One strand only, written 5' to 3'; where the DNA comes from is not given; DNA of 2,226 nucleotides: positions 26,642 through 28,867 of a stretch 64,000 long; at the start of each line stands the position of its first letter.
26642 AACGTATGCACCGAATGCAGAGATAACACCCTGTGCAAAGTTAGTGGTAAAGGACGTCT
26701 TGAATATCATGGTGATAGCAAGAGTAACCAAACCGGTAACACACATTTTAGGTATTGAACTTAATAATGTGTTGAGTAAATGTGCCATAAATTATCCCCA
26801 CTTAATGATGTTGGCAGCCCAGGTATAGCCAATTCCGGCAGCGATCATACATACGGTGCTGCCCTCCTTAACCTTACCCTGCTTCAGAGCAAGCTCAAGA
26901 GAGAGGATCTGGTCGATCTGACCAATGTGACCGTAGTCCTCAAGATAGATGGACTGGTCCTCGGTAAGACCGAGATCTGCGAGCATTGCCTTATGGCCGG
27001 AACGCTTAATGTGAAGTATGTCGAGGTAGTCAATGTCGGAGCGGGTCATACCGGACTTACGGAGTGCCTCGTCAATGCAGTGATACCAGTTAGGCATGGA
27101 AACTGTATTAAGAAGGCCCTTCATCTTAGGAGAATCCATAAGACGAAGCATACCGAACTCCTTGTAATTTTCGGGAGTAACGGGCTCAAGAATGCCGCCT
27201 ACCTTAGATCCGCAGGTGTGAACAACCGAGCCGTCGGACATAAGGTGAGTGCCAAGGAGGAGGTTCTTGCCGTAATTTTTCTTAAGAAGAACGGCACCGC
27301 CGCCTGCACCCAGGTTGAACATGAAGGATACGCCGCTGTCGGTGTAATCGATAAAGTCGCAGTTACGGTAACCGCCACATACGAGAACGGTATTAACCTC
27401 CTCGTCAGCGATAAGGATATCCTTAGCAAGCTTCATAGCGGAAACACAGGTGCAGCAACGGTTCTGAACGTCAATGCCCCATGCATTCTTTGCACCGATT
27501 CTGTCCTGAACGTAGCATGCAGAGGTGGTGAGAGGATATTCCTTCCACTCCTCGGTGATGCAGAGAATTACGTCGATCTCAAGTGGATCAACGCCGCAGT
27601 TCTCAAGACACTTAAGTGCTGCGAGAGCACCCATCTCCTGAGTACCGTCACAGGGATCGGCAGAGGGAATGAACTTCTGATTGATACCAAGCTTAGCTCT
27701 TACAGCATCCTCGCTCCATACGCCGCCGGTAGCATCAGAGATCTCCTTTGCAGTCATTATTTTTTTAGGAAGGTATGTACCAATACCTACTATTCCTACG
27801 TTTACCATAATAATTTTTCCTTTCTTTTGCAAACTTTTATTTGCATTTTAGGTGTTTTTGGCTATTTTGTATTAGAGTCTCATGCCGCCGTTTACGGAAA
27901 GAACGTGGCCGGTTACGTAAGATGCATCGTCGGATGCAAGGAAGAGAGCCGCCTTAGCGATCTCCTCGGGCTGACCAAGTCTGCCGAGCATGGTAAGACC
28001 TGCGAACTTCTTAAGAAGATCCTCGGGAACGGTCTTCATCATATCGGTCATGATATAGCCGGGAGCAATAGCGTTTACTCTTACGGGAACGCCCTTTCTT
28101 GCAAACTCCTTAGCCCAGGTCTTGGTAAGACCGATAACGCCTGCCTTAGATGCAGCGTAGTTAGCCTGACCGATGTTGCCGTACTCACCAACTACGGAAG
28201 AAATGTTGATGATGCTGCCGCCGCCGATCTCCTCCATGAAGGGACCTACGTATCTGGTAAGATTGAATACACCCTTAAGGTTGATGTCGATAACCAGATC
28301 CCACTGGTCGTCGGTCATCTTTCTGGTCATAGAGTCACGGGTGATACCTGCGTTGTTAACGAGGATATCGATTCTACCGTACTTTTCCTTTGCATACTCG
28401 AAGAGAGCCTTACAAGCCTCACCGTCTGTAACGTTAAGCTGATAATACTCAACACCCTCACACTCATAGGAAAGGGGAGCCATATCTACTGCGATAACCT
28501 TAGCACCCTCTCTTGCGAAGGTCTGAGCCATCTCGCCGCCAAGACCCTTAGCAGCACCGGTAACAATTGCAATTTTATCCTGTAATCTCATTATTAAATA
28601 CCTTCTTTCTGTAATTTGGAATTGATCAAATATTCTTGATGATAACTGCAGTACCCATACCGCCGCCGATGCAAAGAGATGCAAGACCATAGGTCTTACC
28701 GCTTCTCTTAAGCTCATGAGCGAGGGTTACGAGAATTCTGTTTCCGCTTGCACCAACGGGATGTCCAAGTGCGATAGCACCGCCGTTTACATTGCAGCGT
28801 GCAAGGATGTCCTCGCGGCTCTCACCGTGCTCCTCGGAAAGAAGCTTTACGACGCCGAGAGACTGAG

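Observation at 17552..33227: Fifteen co-directional genes joining an all-(R)-stereochemistry C4 acyl-CoA module to a Liv-type ABC importer, a CoA-transferase and two esterases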

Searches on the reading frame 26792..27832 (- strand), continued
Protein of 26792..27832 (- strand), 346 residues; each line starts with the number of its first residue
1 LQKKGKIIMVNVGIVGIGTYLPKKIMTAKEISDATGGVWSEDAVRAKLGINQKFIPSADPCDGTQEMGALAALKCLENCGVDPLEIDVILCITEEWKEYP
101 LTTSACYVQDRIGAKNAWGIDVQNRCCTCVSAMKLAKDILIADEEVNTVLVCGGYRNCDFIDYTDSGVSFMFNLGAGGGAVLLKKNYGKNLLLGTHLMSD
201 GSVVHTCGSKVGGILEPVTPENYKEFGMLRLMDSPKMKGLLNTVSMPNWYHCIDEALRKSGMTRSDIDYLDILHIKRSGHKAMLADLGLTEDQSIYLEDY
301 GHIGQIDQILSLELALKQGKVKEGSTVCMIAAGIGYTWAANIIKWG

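Call 67: find_encoding_contigs(protein=P0403, flank=10000, max_places=1)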
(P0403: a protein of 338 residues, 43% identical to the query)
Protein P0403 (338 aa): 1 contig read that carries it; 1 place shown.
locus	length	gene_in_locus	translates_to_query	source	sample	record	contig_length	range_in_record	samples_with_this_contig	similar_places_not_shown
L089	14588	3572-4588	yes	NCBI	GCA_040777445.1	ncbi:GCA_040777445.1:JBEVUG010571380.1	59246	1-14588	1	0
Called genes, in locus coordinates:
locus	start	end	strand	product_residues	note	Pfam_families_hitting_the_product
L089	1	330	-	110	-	?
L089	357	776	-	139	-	PF01575:MaoC_dehydratas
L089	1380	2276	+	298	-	PF00561:Abhydrolase_1, PF00975:Thioesterase, PF12146:Hydrolase_4, PF12697:Abhydrolase_6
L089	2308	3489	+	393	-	PF00108:Thiolase_N, PF00109:ketoacyl-synt (weak), PF02803:Thiolase_C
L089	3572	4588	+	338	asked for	PF08545:ACP_syn_III, PF08541:ACP_syn_III_C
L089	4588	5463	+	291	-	PF02653:BPD_transp_2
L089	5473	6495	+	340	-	PF02653:BPD_transp_2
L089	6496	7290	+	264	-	PF00005:ABC_tran, PF13304:AAA_21 (faint), PF12399:BCA_ABC_TP_C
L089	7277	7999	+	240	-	PF00005:ABC_tran, PF13304:AAA_21 (weak)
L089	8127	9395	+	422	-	PF13433:Peripla_BP_5 (faint), PF13458:Peripla_BP_6, PF01094:ANF_receptor (weak)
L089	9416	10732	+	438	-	PF02550:AcetylCoA_hydro, PF13336:AcetylCoA_hyd_C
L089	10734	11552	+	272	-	PF00561:Abhydrolase_1, PF12697:Abhydrolase_6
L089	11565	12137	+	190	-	PF00440:TetR_N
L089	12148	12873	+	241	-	PF00106:adh_short, PF08659:KR, PF01370:Epimerase (weak), PF13561:adh_short_C2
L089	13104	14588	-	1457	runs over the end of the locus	-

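Call 68: search_protein_families(library=ncbifam, proteins=[L087:19118-20881:+, L087:9057-9863:+, L088:11010-11906:+, L089:1380-2276:+, L089:10734-11552:+], max_evalue=1e-25)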
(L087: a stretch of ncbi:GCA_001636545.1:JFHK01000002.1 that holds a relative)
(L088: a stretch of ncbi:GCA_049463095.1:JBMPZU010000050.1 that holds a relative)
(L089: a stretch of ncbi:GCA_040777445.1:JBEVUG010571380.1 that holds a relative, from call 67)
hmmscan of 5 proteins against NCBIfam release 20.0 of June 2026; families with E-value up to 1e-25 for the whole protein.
L087:19118-20881:+ (587 aa): 5 families
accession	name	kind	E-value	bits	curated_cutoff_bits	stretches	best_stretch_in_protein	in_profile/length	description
NF008450.0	PRK11301.1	subfamily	4.9e-57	194.2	366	2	8-157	88-238/418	high-affinity branched-chain amino acid ABC transporter permease LivM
TIGR03408.1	urea_trans_UrtC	equivalog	8.5e-39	134.1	296.2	1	79-302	87-311/313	urea ABC transporter permease subunit UrtC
NF050089.1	i_nPHAscl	equivalog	5e-34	117.7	300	0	338-459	5-126/288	intracellular short-chain-length polyhydroxyalkanoate depolymerase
NF011457.0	PRK14875.1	equivalog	8.9e-32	110.5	307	1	327-586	107-370/372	acetoin dehydrogenase dihydrolipoyllysine-residue acetyltransferase subunit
NF051488.1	bifunc_PcaDC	exception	4.8e-26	91.8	390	1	352-586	12-251/375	bifunctional 3-oxoadipate enol-lactonase/4-carboxymuconolactone decarboxylase PcaDC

L087:9057-9863:+ (268 aa): 3 families
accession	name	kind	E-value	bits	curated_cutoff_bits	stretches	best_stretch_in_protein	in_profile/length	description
TIGR02427.1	protocat_pcaD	equivalog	6.6e-38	130.5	255.85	1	11-264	2-250/251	3-oxoadipate enol-lactonase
NF051488.1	bifunc_PcaDC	exception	2.7e-33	115.6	390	1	11-264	2-250/375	bifunctional 3-oxoadipate enol-lactonase/4-carboxymuconolactone decarboxylase PcaDC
NF051487.1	bifunc_PcaCD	exception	1.1e-26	93.9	430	1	16-264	167-411/413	bifunctional 4-carboxymuconolactone decarboxylase/3-oxoadipate enol-lactonase PcaCD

L088:11010-11906:+ (298 aa): 1 family
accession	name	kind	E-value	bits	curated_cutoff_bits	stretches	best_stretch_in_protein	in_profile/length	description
NF050089.1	i_nPHAscl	equivalog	1.2e-131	438.1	300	1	11-296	1-288/288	intracellular short-chain-length polyhydroxyalkanoate depolymerase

L089:1380-2276:+ (298 aa): 1 family
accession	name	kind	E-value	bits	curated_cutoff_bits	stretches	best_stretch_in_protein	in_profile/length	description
NF050089.1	i_nPHAscl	equivalog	1e-101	339.9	300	1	16-296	7-288/288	intracellular short-chain-length polyhydroxyalkanoate depolymerase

L089:10734-11552:+ (272 aa): 2 families
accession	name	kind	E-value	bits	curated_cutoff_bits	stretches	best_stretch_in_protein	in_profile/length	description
TIGR02427.1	protocat_pcaD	equivalog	3e-31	108.7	255.85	1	11-264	2-250/251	3-oxoadipate enol-lactonase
NF051488.1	bifunc_PcaDC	exception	2.1e-28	99.5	390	1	12-266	3-252/375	bifunctional 3-oxoadipate enol-lactonase/4-carboxymuconolactone decarboxylase PcaDC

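Call 71: predict_structure(alignment_id=A3)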
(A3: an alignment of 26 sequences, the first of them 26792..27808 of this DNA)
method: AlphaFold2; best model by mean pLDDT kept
length: 338 residues; sequences in the alignment: 26
mean_pLDDT: 92.2   pTM: 0.92
mean pLDDT of the five models: 92.2, 91.3, 91.0, 90.6, 89.2
residues with pLDDT >= 90: 249; 70-90: 82; 50-70: 7; < 50: 0
segments of 3 or more residues with pLDDT < 50: none
pLDDT, mean of each block of 10 residues (from residue 1): 94 97 94 93 93 91 98 98 78 85 97 92 97 98 95 87 92 98 97 80 77 81 82 85 97 98 92 95 97 95 98 98 89 98
secondary structure, 60 per line:
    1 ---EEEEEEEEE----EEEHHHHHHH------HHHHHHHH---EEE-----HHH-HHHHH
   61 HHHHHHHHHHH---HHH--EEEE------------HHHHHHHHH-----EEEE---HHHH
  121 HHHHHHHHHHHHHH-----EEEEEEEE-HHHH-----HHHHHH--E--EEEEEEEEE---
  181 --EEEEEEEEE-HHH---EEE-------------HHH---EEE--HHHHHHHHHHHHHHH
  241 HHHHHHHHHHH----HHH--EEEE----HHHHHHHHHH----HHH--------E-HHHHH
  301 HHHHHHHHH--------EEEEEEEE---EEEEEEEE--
elements in order: E4-12 E17-19 H20-26 H33-40 E44-46 H56-71 E80-83 H96-104 E110-113 H117-134 E140-147 H149-152 H158-163 E169-177 E183-191 E199-201 E221-223 H226-251 E261-264 H269-278 H296-309 E318-325 E329-336

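Call 88: find_encoding_contigs(protein=P0399, flank=10000, max_places=1)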
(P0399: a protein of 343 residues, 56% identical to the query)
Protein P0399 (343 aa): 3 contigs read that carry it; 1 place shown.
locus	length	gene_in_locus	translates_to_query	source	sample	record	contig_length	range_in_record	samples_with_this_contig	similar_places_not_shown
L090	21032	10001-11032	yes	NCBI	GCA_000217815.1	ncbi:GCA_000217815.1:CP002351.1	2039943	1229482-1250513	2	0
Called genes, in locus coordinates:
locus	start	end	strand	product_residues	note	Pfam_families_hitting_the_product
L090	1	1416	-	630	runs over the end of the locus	PF02518:HATPase_c, PF00204:DNA_gyraseB, PF01751:Toprim, PF16898:TOPRIM_C (weak), PF00986:DNA_gyraseB_C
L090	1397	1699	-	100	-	PF05258:DciA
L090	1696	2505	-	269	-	PF01063:Aminotran_4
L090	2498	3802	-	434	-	PF00919:UPF0004, PF04055:Radical_SAM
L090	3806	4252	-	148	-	PF00571:CBS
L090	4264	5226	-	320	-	PF00294:PfkB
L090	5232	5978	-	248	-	PF13476:AAA_23 (weak), PF00005:ABC_tran, PF13191:AAA_16 (weak)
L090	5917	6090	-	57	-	-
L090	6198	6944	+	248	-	PF00398:RrnaAD, PF13489:Methyltransf_23 (weak)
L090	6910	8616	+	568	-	PF00989:PAS, PF08448:PAS_4, PF13426:PAS_9, PF00989:PAS, PF08448:PAS_4, PF13426:PAS_9, PF00158:Sigma54_activat, PF14532:Sigma54_activ_2, +8 more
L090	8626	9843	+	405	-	PF00440:TetR_N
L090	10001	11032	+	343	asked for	PF08392:FAE1_CUT1_RppA (faint), PF08545:ACP_syn_III, PF08541:ACP_syn_III_C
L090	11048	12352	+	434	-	PF02550:AcetylCoA_hydro, PF13336:AcetylCoA_hyd_C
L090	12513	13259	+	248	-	PF00106:adh_short, PF08659:KR, PF13561:adh_short_C2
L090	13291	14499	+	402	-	PF00108:Thiolase_N, PF00109:ketoacyl-synt (faint), PF02803:Thiolase_C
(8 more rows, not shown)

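Call 89: find_encoding_contigs(protein=P0304, flank=10000, max_places=1)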
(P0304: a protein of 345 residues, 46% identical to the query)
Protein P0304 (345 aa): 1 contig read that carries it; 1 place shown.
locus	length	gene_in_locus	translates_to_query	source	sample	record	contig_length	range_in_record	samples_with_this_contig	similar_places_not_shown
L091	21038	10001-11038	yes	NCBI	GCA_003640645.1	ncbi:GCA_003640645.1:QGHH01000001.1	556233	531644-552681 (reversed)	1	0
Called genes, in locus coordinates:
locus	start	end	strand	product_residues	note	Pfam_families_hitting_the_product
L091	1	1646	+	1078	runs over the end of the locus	PF25873:WHD_MalT, PF12895:ANAPC3 (faint), PF07719:TPR_2 (faint), PF13424:TPR_12 (faint), PF14559:TPR_19 (faint), PF03704:BTAD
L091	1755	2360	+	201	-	PF00440:TetR_N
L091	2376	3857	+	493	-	PF00501:AMP-binding, PF13193:AMP-binding_C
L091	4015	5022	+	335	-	PF08545:ACP_syn_III, PF08541:ACP_syn_III_C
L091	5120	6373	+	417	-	PF13433:Peripla_BP_5, PF13458:Peripla_BP_6, PF01094:ANF_receptor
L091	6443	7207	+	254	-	PF00005:ABC_tran, PF13304:AAA_21 (faint), PF12399:BCA_ABC_TP_C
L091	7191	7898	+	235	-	PF00005:ABC_tran, PF13304:AAA_21 (faint)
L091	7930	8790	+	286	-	PF02653:BPD_transp_2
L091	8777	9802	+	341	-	PF02653:BPD_transp_2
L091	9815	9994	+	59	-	-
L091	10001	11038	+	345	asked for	PF08545:ACP_syn_III, PF08541:ACP_syn_III_C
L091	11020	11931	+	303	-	PF00561:Abhydrolase_1, PF12146:Hydrolase_4, PF12697:Abhydrolase_6, PF03096:Ndr (weak)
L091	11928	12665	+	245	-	PF00106:adh_short, PF01370:Epimerase (weak), PF08659:KR, PF13561:adh_short_C2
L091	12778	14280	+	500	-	PF00501:AMP-binding, PF13193:AMP-binding_C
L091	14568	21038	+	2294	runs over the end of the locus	PF19886:DUF6359, PF13290:CHB_HEX_C_1, PF13287:Fn3_assoc, PF19580:Exo_endo_phos_3, PF00149:Metallophos, PF02872:5_nucleotid_C, PF00149:Metallophos, PF02872:5_nucleotid_C, +2 more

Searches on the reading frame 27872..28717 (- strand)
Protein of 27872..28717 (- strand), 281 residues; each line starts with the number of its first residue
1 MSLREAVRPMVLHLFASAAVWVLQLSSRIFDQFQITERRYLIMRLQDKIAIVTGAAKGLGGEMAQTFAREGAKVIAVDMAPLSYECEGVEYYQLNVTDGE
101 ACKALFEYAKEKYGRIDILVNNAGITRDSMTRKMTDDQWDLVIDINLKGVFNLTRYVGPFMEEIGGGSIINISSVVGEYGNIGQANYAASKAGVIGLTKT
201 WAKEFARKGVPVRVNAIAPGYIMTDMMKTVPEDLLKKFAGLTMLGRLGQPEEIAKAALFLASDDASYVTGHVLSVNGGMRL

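Call 3: search_protein_families(library=pfam, proteins=[window:27872-28717:-])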
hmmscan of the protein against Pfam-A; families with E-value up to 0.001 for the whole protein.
window:27872-28717:- (281 aa): 5 families
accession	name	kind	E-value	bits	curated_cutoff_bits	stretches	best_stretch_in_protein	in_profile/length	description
PF13561.12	adh_short_C2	-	2.1e-66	224.3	27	1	54-279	1-235/236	Enoyl-(Acyl carrier protein) reductase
PF00106.31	adh_short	-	4.8e-60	202.8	26.6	1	48-233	1-193/195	short chain dehydrogenase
PF08659.16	KR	-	2.9e-16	60.4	22.6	1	51-201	4-163/180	KR domain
PF01370.27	Epimerase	-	7.7e-05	22.7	20.9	1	51-220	2-176/240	NAD dependent epimerase/dehydratase family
PF23441.1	SDR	-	0.00012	22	27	1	159-279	135-255/258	SDR-like rossmann domain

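Call 5: search_protein_families(library=ncbifam, proteins=[window:27872-28717:-])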
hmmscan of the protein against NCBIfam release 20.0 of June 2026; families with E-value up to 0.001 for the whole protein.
window:27872-28717:- (281 aa): 234 families (the best 25 are shown)
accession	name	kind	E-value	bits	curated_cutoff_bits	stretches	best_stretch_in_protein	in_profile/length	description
NF004198.0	PRK05653.1-3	equivalog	5.8e-85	284.7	296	1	44-280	4-247/248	3-oxoacyl-ACP reductase FabG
TIGR01830.1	3oxo_ACP_reduc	equivalog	1.3e-81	273.8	297.75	1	50-279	1-238/239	3-oxoacyl-[acyl-carrier-protein] reductase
NF004197.0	PRK05653.1-1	equivalog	2.7e-77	259.7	332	1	43-280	3-247/249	3-oxoacyl-ACP reductase FabG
TIGR01829.1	AcAcCoA_reduct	subfamily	7e-75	251.8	302.1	1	48-279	1-240/242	acetoacetyl-CoA reductase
NF009464.0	PRK12824.1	subfamily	1.6e-73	247.4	269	1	47-279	2-242/245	3-oxoacyl-ACP reductase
NF009466.0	PRK12826.1-2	subfamily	5.2e-71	239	222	1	47-280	3-245/248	3-oxoacyl-ACP reductase FabG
NF006072.0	PRK08217.1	subfamily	1.1e-64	218.6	298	1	43-281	1-253/253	3-ketoacyl-(acyl-carrier-protein) reductase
NF004791.0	PRK06138.1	equivalog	2.2e-63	213.9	312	1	43-279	1-249/252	SDR family oxidoreductase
NF005559.1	PRK07231.1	subfamily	2.8e-63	213.7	215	1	44-279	1-247/249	glucose 1-dehydrogenase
NF006110.0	PRK08261.1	equivalog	6e-63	213.3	410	1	45-278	212-449/454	3-oxoacyl-ACP reductase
NF004199.0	PRK05653.1-4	equivalog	4.4e-61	206.6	301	1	43-280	1-246/247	3-oxoacyl-ACP reductase FabG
NF052558.1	MBtsdlDhBudC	equivalog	7.2e-61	205.9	270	1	46-279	2-241/250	meso-2,3-butanediol dehydrogenase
NF009546.0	PRK12935.1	equivalog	1.4e-60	205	418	1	43-279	2-245/247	acetoacetyl-CoA reductase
NF004818.0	PRK06172.1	equivalog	3.1e-60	203.6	336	1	43-279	3-250/253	SDR family oxidoreductase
NF042966.1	AcAcCoAred_PhaB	equivalog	1e-58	198.8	436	1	43-278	4-237/240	acetoacetyl-CoA reductase PhaB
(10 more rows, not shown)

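Call 73: search_solved_structures(query=window:27872-28591:-, max_evalue=1e-45)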
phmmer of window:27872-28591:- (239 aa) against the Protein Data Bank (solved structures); distinct sequences matched with E-value up to 1e-45: 60.
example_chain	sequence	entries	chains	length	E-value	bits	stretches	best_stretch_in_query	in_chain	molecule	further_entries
4nbt_A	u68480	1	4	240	6.7e-105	353.3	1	2-239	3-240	3-oxoacyl-[acyl-carrier-protein] reductase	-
4nbu_A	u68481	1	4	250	2.6e-78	266.3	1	2-238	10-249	3-oxoacyl-(Acyl-carrier-protein) reductase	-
2et6_A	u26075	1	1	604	9.3e-72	244.9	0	2-236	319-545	(3R)-hydroxyacyl-CoA dehydrogenase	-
4nbv_A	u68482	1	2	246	7.9e-64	218.9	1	1-239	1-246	3-oxoacyl-[acyl-carrier-protein] reductase putative short-chain dehydrogenases/reductases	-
4jro_A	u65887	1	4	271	1e-60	208.8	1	1-237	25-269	FabG protein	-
7tzp_A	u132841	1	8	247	2.5e-59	204.2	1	1-238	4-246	3-oxoacyl-ACP reductase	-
3ftp_A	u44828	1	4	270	4.4e-59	203.4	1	3-237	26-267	3-oxoacyl-[acyl-carrier protein] reductase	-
6t6n_A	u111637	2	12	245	6.9e-59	202.8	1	1-238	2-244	3-oxoacyl-[acyl-carrier protein] reductase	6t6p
6t77_A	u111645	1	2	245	7.9e-59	202.6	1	2-238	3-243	3-oxoacyl-ACP reductase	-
4m8s_A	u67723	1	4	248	1.2e-58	202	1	3-238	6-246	Putative 3-oxoacyl-[acyl-carrier protein] reductase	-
6t5x_A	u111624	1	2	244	9e-58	199.1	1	2-238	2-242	3-oxoacyl-[acyl-carrier-protein] reductase FabG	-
6t7m_A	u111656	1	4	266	1.2e-57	198.7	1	2-238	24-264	3-oxoacyl-[acyl-carrier-protein] reductase FabG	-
4wjz_A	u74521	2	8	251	2.1e-57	197.9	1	1-238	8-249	3-oxoacyl-[acyl-carrier-protein] reductase FabG | 3-oxoacyl-[acyl-carrier protein] reductase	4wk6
3osu_A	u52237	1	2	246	2.3e-57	197.8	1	5-238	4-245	3-oxoacyl-[acyl-carrier-protein] reductase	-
3sj7_A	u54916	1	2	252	3e-57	197.4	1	6-238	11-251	3-oxoacyl-(Acyl-carrier-protein) reductase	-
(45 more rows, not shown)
